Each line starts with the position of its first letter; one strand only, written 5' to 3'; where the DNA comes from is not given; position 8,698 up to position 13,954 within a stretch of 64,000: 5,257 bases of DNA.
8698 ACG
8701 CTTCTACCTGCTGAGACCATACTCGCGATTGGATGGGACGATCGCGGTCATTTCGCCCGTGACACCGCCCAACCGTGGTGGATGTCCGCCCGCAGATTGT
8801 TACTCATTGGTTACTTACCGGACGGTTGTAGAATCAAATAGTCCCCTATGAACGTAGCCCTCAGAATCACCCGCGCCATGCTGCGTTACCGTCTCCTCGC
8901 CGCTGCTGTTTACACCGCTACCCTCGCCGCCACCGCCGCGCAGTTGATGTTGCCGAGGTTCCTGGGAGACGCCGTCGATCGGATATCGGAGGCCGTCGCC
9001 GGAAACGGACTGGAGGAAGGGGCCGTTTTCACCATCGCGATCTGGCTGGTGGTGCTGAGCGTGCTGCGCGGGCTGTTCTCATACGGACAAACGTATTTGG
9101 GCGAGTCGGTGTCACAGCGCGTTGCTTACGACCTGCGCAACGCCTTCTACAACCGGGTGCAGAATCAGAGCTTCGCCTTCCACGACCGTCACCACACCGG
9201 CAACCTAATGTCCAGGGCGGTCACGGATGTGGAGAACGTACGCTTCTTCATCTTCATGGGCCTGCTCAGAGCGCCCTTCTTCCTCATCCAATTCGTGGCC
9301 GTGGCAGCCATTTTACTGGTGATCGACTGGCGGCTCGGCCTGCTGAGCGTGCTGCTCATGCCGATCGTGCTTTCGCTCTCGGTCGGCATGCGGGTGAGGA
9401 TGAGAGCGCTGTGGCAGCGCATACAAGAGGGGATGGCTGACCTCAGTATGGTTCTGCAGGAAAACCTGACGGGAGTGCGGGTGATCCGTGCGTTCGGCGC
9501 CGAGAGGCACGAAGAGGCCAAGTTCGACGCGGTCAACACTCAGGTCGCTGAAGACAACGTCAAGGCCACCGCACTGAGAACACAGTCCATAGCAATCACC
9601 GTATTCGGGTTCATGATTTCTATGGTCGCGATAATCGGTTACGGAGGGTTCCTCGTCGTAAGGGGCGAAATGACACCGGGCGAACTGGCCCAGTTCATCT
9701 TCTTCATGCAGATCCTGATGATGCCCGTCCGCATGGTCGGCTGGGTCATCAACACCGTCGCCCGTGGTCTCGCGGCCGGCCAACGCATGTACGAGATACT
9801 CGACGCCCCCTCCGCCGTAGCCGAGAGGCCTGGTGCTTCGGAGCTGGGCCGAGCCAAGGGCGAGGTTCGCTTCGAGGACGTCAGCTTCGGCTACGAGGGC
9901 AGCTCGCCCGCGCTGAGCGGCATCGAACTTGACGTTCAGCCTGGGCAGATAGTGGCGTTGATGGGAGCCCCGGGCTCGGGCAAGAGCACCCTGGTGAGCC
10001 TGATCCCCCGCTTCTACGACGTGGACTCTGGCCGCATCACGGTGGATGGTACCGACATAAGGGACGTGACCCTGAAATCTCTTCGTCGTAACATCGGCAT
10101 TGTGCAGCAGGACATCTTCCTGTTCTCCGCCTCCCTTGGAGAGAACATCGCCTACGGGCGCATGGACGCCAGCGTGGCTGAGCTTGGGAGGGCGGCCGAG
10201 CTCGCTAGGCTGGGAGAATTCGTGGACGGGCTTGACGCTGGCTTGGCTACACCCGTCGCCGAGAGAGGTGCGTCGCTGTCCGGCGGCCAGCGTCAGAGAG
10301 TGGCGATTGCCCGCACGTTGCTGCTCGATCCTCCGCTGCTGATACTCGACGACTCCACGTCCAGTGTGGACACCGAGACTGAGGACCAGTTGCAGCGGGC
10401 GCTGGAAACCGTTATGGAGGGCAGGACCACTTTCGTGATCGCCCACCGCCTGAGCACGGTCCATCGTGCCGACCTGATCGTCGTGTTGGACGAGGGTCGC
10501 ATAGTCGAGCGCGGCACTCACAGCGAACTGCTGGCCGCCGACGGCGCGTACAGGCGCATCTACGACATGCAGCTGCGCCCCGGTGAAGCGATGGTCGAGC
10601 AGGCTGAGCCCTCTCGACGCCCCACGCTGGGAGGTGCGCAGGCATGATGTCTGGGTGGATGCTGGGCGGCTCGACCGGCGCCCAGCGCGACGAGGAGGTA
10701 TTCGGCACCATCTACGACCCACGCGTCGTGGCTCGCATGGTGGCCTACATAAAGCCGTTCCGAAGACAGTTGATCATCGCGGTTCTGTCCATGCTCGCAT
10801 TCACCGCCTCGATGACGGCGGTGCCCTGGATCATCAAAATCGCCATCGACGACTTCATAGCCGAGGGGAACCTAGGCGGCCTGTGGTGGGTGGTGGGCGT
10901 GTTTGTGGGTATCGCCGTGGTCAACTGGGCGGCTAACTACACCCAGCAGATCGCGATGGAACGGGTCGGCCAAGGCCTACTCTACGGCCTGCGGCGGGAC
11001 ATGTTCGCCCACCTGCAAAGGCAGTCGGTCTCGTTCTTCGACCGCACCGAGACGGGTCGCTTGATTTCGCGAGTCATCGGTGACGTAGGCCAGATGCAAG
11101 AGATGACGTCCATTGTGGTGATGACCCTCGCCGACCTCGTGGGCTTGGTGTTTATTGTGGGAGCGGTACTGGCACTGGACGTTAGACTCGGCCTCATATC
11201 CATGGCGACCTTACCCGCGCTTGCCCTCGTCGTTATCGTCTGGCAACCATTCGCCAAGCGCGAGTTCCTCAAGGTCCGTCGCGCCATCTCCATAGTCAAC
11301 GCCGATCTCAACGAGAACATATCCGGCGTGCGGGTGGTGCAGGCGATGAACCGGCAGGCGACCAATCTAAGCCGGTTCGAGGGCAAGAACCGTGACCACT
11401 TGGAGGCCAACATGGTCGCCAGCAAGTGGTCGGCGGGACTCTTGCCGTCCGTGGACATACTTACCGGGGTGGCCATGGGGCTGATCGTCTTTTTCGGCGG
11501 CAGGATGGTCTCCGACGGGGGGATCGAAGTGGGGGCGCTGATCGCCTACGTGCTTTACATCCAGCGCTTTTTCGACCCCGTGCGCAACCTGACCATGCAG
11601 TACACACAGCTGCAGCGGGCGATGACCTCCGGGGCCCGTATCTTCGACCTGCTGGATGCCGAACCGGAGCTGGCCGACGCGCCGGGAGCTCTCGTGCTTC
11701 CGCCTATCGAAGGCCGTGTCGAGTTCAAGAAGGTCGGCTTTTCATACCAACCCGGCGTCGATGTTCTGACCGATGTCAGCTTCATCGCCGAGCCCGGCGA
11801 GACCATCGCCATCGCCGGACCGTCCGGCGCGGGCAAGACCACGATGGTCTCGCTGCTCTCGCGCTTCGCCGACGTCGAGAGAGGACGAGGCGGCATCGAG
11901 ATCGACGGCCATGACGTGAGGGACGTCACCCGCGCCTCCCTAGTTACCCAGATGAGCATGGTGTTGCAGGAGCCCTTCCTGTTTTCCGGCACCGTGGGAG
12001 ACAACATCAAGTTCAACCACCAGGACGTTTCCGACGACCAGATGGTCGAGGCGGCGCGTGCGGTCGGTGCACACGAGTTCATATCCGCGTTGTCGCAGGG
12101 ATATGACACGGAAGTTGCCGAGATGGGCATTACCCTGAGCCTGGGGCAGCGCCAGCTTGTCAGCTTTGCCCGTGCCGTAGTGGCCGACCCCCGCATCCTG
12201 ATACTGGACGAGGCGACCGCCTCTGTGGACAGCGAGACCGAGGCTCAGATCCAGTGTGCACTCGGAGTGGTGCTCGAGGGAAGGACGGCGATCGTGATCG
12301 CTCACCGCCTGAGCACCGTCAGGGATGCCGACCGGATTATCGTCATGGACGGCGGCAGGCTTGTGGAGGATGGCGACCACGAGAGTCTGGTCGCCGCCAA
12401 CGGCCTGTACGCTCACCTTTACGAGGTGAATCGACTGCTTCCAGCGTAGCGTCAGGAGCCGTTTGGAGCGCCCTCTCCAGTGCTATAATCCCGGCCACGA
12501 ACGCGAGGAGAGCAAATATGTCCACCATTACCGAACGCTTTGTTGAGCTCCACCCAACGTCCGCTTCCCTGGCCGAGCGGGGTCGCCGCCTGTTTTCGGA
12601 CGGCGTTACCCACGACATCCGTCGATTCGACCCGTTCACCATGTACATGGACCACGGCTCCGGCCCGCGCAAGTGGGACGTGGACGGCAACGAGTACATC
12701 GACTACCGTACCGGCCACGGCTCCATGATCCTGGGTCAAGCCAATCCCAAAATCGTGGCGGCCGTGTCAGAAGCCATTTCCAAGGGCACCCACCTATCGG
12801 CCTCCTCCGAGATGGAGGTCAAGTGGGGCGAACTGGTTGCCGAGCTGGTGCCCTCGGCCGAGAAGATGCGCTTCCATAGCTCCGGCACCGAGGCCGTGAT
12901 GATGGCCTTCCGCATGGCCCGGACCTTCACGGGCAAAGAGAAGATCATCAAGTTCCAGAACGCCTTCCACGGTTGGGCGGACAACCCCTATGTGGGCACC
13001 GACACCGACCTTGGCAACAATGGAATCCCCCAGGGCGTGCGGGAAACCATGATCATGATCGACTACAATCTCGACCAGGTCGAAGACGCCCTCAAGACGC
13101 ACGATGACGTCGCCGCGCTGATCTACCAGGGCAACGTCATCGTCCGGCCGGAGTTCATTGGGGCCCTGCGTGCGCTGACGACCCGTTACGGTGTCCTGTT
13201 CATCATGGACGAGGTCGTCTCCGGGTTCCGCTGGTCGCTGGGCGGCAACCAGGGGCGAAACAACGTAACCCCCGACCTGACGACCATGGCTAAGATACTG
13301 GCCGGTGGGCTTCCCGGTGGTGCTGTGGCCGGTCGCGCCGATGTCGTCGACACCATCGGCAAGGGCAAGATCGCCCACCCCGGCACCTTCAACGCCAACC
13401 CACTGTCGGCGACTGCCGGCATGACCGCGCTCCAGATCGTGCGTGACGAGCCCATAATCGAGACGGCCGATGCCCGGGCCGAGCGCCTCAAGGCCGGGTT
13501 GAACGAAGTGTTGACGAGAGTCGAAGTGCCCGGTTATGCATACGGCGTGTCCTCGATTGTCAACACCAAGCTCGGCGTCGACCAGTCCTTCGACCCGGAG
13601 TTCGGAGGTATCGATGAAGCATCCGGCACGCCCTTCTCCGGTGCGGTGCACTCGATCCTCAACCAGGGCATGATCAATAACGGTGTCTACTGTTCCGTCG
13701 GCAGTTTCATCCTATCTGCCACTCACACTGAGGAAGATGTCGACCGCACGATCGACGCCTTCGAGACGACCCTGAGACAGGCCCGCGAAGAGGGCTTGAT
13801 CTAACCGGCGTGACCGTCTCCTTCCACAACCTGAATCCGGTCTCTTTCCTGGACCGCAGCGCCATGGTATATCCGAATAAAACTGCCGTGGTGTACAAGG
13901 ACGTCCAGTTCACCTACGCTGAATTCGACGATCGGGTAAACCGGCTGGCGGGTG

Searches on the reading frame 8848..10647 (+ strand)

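Call 49: search_protein_families(library=pfam, proteins=[window:8848-10647:+], max_evalue=0.00001)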
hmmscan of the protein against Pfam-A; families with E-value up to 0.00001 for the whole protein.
window:8848-10647:+ (599 aa): 2 families
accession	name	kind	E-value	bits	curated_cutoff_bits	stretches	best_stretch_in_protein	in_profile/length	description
PF00664.28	ABC_membrane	-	3.2e-44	152.1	28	1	24-294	7-274/274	ABC transporter transmembrane region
PF00005.33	ABC_tran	-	5.8e-32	111.6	25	1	356-505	1-137/137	ABC transporter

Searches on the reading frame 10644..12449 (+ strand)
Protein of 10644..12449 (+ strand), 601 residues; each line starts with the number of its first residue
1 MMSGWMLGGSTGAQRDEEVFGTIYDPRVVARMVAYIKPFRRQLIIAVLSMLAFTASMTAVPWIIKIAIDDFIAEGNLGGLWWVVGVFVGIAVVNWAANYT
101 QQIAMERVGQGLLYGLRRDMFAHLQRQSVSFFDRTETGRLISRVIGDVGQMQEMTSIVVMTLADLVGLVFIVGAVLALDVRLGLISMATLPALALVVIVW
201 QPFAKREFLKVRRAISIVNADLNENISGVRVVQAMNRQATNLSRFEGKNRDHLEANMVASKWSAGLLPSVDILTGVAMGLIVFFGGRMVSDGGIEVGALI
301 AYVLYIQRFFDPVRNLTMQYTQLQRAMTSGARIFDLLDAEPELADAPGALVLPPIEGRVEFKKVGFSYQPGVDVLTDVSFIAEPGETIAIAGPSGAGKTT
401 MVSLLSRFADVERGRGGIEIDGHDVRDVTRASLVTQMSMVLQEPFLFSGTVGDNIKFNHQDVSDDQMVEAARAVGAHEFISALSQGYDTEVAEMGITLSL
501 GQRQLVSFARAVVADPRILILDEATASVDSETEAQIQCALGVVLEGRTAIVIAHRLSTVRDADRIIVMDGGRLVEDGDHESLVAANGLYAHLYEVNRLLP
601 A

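Call 49: search_protein_families(library=pfam, proteins=[window:10644-12449:+], max_evalue=0.00001)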
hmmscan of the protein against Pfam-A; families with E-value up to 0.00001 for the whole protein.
window:10644-12449:+ (601 aa): 2 families
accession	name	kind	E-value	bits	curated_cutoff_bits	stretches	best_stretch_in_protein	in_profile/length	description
PF00664.28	ABC_membrane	-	1.6e-40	140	28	1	43-313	1-274/274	ABC transporter transmembrane region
PF00005.33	ABC_tran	-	4.8e-27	95.7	25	1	375-526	1-137/137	ABC transporter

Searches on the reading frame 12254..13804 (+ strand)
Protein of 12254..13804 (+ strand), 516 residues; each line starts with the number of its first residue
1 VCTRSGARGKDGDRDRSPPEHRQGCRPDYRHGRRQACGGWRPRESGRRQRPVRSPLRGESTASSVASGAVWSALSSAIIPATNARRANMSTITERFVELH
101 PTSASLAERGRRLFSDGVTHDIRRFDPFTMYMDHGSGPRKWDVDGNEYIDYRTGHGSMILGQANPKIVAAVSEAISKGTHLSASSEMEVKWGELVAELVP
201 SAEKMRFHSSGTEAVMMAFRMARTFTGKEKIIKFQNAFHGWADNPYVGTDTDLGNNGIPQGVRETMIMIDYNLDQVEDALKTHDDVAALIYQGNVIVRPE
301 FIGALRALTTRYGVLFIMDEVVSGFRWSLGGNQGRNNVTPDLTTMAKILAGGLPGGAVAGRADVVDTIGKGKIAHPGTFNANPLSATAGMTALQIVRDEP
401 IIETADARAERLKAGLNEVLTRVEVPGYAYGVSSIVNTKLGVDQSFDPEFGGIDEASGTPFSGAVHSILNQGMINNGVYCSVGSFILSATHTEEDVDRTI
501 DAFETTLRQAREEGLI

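Call 49: search_protein_families(library=pfam, proteins=[window:12254-13804:+], max_evalue=0.00001)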
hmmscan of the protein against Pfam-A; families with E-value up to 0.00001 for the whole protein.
window:12254-13804:+ (516 aa): 1 family
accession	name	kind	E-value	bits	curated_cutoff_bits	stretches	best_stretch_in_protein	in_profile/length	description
PF00202.27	Aminotran_3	-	2.2e-52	178.6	30.5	1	127-435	8-345/403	Aminotransferase class-III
